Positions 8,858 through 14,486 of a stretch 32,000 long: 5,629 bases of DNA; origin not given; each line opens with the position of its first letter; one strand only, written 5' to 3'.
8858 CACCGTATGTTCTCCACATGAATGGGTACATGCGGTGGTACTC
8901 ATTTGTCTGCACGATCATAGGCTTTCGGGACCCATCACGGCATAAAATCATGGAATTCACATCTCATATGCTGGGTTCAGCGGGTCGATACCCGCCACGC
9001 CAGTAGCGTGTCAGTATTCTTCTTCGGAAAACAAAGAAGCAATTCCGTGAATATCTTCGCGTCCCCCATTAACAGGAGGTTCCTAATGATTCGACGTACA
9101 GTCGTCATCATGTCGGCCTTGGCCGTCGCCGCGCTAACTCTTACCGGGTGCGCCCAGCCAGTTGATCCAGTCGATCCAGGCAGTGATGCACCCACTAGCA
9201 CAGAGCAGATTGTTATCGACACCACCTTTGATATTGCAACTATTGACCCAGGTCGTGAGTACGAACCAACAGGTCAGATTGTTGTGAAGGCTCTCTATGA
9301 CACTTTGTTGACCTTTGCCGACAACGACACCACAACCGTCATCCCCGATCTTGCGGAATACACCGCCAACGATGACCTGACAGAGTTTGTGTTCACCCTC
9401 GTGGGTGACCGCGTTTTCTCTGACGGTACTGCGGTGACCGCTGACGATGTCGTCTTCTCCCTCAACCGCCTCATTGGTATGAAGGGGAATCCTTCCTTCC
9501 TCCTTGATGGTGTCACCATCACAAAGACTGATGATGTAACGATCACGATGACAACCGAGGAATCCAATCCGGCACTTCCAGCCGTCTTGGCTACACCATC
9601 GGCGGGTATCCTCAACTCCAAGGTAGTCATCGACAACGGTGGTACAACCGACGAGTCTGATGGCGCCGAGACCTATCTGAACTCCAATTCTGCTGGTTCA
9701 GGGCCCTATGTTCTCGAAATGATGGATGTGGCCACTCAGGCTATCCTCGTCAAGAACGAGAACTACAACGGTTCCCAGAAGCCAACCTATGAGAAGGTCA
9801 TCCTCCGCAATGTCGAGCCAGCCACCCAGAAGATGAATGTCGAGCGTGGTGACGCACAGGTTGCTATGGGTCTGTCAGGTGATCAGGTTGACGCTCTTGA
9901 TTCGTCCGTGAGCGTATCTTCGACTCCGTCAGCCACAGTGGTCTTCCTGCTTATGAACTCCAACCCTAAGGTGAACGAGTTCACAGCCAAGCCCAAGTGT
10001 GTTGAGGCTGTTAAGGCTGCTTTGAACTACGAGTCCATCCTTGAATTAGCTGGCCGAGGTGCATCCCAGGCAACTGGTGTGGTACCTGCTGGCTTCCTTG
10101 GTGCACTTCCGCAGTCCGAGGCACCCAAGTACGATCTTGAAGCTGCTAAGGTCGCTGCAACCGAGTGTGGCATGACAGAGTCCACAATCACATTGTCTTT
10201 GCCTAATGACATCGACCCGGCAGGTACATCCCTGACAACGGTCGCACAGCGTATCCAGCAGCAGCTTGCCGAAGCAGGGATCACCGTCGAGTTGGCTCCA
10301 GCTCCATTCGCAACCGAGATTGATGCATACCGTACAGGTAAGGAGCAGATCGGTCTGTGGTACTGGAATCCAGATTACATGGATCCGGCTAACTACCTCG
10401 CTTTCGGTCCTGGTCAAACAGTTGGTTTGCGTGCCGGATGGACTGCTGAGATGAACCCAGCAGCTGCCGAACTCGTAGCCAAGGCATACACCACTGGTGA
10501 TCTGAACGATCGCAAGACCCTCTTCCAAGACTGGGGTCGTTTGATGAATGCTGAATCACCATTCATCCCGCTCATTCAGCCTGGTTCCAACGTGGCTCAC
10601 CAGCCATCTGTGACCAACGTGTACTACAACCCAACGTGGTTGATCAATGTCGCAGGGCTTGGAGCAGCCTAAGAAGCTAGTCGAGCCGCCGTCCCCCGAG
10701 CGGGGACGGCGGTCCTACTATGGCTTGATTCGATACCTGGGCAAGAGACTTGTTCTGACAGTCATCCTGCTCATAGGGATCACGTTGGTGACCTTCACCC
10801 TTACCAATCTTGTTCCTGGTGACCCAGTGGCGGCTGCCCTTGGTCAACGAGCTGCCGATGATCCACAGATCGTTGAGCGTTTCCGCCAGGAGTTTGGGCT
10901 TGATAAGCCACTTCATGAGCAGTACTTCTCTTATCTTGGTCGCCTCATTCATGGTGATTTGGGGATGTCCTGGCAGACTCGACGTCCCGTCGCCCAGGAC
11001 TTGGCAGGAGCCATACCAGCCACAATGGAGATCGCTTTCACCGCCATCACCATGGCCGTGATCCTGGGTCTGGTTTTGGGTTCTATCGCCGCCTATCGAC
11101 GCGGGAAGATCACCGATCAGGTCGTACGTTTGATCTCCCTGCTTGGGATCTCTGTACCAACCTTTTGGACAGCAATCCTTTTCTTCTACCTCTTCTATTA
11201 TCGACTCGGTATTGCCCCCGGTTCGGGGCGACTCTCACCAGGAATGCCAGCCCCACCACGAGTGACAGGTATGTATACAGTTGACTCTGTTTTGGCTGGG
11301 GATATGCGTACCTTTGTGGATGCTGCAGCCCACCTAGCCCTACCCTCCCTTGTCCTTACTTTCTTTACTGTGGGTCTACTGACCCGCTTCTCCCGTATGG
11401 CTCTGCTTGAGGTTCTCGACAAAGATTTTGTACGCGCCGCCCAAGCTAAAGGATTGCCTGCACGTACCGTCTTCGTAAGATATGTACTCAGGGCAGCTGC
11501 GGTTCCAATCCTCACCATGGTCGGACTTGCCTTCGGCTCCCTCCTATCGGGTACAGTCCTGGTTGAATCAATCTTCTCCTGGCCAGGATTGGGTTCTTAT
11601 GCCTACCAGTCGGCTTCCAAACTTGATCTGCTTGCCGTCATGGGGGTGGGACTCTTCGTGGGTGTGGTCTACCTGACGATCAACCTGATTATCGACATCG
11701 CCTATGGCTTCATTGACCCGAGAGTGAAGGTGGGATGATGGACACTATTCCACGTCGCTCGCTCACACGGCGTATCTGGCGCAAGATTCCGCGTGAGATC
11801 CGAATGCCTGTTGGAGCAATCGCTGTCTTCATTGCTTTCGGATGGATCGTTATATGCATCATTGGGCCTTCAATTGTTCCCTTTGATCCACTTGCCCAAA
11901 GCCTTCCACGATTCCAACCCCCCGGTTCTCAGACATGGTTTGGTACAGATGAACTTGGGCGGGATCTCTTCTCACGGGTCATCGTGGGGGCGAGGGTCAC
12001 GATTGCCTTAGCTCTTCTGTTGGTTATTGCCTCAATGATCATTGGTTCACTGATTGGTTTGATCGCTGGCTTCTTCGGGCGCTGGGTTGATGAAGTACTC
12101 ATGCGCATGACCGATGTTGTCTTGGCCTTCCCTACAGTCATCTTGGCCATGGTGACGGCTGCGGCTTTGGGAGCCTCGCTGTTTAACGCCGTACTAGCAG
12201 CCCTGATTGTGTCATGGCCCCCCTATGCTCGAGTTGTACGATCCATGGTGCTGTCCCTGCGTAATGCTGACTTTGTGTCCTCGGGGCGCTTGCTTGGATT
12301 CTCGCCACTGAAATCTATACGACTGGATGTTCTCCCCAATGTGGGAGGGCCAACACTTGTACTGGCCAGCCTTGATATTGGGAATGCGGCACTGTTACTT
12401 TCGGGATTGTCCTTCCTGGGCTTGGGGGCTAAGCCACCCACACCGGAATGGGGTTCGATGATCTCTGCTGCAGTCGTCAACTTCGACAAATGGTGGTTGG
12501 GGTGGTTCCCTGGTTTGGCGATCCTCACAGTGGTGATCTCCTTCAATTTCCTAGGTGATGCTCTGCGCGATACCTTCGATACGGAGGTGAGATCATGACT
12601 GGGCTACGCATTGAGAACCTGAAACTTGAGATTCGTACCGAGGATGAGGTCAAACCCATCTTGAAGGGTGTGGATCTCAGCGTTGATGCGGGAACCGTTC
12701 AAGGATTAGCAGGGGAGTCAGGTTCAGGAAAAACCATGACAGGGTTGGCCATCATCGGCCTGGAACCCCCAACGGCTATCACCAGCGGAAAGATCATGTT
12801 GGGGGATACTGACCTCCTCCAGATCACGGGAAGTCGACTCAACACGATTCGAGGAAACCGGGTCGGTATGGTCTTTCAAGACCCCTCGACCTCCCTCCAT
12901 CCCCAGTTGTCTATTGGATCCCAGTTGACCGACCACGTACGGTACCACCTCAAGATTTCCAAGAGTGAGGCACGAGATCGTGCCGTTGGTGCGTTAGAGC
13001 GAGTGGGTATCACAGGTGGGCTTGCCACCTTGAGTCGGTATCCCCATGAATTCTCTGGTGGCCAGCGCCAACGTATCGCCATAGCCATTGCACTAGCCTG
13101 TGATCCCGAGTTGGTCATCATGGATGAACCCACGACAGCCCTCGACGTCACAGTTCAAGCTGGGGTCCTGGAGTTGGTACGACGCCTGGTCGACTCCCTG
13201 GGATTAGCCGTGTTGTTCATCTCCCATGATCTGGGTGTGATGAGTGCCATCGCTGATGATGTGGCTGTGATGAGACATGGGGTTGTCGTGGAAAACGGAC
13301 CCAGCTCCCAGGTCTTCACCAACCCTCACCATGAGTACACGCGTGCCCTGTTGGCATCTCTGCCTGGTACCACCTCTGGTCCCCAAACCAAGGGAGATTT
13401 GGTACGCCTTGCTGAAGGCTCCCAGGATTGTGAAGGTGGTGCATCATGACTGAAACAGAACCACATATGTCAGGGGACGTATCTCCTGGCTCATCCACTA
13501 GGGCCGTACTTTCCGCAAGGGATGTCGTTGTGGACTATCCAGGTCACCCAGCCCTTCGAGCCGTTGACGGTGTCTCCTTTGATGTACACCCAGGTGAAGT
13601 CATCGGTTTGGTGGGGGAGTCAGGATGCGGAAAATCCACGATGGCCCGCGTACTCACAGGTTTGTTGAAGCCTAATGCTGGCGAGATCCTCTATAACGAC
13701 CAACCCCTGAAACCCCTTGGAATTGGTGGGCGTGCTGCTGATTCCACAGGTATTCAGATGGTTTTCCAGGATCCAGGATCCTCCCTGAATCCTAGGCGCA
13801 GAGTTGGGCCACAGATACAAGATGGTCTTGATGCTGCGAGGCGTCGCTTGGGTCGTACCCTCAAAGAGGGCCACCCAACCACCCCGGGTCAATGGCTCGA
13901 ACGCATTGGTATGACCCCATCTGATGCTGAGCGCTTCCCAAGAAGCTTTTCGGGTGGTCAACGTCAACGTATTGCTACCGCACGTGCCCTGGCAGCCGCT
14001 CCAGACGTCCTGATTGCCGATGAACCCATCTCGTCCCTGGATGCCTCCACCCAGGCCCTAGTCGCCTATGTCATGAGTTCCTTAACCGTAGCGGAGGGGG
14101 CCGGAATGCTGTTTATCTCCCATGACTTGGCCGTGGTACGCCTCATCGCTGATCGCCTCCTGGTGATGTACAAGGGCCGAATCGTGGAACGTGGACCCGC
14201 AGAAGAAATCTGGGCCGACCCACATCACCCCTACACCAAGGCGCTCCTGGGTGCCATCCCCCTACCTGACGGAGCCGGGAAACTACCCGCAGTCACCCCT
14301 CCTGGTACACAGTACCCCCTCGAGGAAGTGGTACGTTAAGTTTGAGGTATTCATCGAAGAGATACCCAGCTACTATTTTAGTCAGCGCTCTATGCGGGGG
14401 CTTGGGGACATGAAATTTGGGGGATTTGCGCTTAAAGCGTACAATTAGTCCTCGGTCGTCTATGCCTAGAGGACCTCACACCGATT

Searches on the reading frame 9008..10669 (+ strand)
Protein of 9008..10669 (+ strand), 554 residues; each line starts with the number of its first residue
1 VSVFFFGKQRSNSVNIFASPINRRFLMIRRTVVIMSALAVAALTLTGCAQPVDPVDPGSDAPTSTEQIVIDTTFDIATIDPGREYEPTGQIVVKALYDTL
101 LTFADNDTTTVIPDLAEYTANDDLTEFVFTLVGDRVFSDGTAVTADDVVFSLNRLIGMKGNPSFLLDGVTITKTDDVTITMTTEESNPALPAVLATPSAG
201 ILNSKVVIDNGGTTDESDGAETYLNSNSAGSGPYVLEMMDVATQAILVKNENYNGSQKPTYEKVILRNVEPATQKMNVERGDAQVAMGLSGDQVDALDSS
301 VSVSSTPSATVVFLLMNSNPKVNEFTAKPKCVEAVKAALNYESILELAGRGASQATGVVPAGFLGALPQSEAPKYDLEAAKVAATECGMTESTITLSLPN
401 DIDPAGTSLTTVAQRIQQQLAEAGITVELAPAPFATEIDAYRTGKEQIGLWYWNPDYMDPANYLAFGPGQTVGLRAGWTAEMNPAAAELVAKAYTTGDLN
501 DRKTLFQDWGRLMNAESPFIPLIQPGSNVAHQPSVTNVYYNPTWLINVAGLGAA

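Call 82: search_protein_families(library=pfam, proteins=[window:9008-10669:+], max_evalue=0.0001)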
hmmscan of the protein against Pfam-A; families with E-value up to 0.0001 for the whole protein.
window:9008-10669:+ (554 aa): 1 family
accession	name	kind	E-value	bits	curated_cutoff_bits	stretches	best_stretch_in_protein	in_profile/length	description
PF00496.27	SBP_bac_5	-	1.2e-62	212.6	32.4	1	110-465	1-358/368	Bacterial extracellular solute-binding proteins, family 5 Middle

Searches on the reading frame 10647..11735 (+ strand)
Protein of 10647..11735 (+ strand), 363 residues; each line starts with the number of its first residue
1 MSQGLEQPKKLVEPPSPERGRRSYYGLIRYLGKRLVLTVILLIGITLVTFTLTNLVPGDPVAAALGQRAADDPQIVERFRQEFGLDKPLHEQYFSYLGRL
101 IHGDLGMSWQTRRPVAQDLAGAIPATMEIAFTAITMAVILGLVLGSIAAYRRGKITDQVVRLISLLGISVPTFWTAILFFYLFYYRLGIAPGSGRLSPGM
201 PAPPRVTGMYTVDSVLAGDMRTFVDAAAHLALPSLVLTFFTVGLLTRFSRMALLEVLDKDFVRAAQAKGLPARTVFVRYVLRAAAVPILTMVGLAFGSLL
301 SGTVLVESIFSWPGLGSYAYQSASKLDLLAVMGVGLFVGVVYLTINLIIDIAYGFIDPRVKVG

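Call 82: search_protein_families(library=pfam, proteins=[window:10647-11735:+], max_evalue=0.0001)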
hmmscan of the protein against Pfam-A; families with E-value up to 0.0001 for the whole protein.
window:10647-11735:+ (363 aa): 2 families
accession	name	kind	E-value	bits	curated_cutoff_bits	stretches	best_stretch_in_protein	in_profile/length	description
PF00528.27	BPD_transp_1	-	9.8e-40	136.7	26.4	1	141-361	1-183/184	Binding-protein-dependent transport system inner membrane component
PF19300.4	BPD_transp_1_N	-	4.5e-13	49.8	23.8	1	28-127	2-111/114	Binding-prot-dependent transport system membrane comp, N-term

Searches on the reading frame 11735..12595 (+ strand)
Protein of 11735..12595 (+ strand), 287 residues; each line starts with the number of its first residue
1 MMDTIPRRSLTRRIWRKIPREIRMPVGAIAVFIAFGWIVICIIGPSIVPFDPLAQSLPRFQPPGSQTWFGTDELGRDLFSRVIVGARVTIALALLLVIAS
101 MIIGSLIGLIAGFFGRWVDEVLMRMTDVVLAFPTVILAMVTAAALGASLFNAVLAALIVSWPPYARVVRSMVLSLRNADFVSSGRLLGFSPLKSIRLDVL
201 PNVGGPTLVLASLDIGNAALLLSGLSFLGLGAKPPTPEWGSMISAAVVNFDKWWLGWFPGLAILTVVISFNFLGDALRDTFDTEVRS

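Call 82: search_protein_families(library=pfam, proteins=[window:11735-12595:+], max_evalue=0.0001)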
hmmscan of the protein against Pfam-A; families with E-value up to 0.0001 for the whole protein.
window:11735-12595:+ (287 aa): 1 family
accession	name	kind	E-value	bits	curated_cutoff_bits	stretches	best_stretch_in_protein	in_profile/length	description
PF00528.27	BPD_transp_1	-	9.8e-31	107.3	26.4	1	104-286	1-183/184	Binding-protein-dependent transport system inner membrane component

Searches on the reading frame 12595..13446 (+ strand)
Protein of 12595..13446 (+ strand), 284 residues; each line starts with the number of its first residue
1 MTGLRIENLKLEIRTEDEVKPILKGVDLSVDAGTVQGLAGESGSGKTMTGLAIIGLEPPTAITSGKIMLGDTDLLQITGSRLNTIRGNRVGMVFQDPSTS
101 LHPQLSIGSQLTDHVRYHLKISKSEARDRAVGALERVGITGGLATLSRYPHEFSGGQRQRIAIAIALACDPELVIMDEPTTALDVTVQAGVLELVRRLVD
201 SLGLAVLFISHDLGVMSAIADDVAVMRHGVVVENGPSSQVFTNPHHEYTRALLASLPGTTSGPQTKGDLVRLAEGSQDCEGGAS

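Call 82: search_protein_families(library=pfam, proteins=[window:12595-13446:+], max_evalue=0.0001)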
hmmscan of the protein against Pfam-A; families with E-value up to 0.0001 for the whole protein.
window:12595-13446:+ (284 aa): 4 families
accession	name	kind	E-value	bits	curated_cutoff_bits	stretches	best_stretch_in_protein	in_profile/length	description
PF00005.33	ABC_tran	-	6.2e-27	95.3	25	1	23-181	1-137/137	ABC transporter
PF08352.17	oligo_HPY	-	2.6e-06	28.2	27.1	1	232-273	1-46/65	Oligopeptide/dipeptide transporter, C-terminal region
PF13304.12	AAA_21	-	6.6e-06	26.8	27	1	148-217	233-304/304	AAA domain, putative AbiEii toxin, Type IV TA system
PF02463.25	SMC_N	-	6.5e-05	22.9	40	1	35-222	26-208/220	RecF/RecN/SMC N terminal domain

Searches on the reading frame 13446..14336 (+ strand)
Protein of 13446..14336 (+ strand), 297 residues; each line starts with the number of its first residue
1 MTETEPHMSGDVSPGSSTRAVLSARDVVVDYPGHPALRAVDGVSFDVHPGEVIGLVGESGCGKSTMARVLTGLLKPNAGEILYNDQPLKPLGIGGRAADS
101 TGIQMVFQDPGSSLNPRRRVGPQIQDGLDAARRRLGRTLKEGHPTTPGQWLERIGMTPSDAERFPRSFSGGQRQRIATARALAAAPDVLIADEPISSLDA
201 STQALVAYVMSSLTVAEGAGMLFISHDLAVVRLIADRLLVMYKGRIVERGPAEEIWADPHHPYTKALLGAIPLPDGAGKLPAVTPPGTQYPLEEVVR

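Call 82: search_protein_families(library=pfam, proteins=[window:13446-14336:+], max_evalue=0.0001)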
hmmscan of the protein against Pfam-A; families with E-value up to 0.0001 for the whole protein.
window:13446-14336:+ (297 aa): 2 families
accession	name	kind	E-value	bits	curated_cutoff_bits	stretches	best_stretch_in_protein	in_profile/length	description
PF00005.33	ABC_tran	-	6.8e-31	108.1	25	1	41-195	2-136/137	ABC transporter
PF08352.17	oligo_HPY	-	1e-07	32.7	27.1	1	247-291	1-44/65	Oligopeptide/dipeptide transporter, C-terminal region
